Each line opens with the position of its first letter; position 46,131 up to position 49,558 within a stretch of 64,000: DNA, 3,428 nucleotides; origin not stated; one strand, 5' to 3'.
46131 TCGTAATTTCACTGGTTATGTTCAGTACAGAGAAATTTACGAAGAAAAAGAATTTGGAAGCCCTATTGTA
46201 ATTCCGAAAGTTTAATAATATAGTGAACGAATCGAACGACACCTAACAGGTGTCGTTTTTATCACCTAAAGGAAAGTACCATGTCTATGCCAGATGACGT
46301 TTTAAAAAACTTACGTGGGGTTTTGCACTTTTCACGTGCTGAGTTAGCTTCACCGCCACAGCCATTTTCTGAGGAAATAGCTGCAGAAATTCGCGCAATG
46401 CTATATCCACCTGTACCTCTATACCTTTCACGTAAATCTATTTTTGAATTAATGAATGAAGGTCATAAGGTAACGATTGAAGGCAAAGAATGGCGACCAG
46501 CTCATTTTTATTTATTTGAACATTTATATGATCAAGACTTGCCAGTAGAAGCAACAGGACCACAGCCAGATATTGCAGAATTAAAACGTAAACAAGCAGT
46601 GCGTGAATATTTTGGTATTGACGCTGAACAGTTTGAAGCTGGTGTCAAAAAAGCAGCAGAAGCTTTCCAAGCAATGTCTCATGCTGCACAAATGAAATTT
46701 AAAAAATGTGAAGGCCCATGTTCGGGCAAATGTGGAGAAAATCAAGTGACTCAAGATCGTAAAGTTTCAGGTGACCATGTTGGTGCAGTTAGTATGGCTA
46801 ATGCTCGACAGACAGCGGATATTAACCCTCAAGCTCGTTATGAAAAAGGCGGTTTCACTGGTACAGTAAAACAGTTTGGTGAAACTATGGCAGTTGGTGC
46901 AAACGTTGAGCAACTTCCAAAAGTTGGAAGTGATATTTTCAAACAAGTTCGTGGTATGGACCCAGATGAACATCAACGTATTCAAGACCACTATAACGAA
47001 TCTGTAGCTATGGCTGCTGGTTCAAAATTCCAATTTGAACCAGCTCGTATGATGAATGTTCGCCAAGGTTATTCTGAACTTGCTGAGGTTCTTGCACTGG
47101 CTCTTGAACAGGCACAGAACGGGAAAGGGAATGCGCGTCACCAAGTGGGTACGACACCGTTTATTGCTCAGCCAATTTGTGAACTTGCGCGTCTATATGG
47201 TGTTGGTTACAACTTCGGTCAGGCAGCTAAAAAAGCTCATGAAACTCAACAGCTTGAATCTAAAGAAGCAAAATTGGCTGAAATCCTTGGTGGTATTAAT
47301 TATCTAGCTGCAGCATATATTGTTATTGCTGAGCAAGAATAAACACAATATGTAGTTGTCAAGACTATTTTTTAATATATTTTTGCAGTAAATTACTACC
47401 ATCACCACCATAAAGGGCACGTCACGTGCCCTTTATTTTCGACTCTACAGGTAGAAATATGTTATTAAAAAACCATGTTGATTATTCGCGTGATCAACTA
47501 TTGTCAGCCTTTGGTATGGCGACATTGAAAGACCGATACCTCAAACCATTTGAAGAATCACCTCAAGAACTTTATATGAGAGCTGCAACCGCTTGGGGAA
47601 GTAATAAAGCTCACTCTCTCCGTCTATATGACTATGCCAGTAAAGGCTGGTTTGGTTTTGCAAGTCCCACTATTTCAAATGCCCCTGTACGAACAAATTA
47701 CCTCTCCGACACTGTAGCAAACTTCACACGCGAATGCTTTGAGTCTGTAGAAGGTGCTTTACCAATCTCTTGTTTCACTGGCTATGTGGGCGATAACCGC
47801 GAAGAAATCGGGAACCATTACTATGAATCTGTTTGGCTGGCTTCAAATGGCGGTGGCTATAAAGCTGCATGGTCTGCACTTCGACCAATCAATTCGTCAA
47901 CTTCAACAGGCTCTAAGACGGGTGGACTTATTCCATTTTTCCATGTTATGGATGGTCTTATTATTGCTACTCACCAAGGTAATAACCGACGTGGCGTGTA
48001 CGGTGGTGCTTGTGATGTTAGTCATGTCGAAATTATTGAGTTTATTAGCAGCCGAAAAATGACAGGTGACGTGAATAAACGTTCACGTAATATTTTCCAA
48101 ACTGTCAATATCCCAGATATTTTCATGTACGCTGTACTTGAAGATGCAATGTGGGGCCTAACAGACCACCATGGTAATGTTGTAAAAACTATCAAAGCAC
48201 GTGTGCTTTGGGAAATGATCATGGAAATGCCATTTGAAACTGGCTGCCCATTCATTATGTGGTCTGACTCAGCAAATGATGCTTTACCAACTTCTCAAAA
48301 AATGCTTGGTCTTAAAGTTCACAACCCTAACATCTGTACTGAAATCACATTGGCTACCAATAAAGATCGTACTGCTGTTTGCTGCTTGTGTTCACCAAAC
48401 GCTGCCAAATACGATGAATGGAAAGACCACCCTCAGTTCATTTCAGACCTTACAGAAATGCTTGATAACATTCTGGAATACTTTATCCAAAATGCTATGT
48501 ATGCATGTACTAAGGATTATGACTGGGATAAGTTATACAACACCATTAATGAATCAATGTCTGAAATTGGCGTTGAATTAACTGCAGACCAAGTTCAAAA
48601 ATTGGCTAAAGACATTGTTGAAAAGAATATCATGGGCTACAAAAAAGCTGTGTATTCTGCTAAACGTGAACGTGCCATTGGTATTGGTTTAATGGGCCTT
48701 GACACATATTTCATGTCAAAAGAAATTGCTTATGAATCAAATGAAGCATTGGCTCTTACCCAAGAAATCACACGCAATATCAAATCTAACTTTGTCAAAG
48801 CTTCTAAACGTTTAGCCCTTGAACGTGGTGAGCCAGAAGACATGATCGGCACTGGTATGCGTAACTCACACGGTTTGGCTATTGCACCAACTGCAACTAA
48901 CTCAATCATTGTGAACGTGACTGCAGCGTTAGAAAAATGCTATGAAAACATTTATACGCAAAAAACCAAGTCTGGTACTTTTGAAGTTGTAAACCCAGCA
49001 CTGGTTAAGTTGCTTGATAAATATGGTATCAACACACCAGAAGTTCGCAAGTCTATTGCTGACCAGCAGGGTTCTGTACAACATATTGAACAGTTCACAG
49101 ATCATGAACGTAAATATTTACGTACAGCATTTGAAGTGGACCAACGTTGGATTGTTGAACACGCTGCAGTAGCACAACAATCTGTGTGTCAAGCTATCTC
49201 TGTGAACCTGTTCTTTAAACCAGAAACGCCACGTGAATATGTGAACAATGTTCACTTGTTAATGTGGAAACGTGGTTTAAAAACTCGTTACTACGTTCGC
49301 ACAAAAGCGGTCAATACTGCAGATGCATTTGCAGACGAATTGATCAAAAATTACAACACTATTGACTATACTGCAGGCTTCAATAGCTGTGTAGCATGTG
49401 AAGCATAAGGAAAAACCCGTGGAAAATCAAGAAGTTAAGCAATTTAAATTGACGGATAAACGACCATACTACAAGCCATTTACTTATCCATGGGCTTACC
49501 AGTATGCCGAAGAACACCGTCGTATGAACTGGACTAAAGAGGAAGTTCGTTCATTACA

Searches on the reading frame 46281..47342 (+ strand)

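Call 33: search_protein_families(library=phrogs, proteins=[window:46281-47342:+], max_evalue=0.00001)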
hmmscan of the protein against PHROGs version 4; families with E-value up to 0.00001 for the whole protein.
window:46281-47342:+ (353 aa): 2 families
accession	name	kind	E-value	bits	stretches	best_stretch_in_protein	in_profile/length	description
phrog_13898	-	unknown function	1.4e-26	94.7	1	255-349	80-172/327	-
phrog_8209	-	unknown function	2e-15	58.6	1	228-348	153-261/272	-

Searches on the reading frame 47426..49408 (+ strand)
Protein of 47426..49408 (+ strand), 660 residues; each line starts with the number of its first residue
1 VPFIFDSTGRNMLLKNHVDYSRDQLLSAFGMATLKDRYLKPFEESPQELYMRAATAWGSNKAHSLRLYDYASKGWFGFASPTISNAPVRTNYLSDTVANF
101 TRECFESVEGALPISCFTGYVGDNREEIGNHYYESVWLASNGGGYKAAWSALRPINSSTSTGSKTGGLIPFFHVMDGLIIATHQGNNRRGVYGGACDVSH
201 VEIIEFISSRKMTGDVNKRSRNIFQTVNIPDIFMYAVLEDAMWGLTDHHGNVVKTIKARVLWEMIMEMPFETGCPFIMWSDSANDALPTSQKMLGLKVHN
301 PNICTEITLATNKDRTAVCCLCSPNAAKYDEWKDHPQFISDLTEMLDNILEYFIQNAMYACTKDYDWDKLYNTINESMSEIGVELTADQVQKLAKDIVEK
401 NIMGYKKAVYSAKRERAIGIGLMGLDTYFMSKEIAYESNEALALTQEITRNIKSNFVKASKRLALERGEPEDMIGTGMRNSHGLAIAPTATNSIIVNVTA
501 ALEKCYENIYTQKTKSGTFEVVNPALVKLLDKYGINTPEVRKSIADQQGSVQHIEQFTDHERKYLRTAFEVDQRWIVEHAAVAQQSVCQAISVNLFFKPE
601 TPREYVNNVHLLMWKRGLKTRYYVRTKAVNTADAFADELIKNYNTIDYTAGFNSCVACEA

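Call 33: search_protein_families(library=phrogs, proteins=[window:47426-49408:+], max_evalue=0.00001)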
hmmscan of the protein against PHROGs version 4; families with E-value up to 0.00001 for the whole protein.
window:47426-49408:+ (660 aa): 10 families
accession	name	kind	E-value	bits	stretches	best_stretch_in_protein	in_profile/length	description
phrog_84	-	DNA, RNA and nucleotide metabolism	1.5e-142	477.7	1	14-659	186-795/975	ribonucleoside-diphosphate reductase large subunit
phrog_3844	-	moron, auxiliary metabolic gene and host takeover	7e-54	184.4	2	472-634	306-440/451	NrdA-like aerobic NDP reductase large subunit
phrog_30939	-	DNA, RNA and nucleotide metabolism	5.9e-40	137.9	2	393-601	711-935/977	ribonucleotide reductase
phrog_3987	-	DNA, RNA and nucleotide metabolism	3.1e-28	99.6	2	114-249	220-356/467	ribonucleotide reductase large subunit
phrog_29665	-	unknown function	2.3e-17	64.4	1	407-488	69-150/150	-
phrog_33412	-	unknown function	7.1e-16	59.3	1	509-627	4-123/140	-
phrog_22953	-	DNA, RNA and nucleotide metabolism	2.5e-13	51.5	1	164-249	20-105/201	ribonucleotide reductase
phrog_12229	-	DNA, RNA and nucleotide metabolism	3e-08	33.6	0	59-187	42-150/577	ribonucleotide reductase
phrog_36555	-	DNA, RNA and nucleotide metabolism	3e-07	31.4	0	538-630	42-142/172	ribonucleotide reductase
phrog_10616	-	DNA, RNA and nucleotide metabolism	1e-06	29.9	1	562-649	12-91/111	ribonucleotide reductase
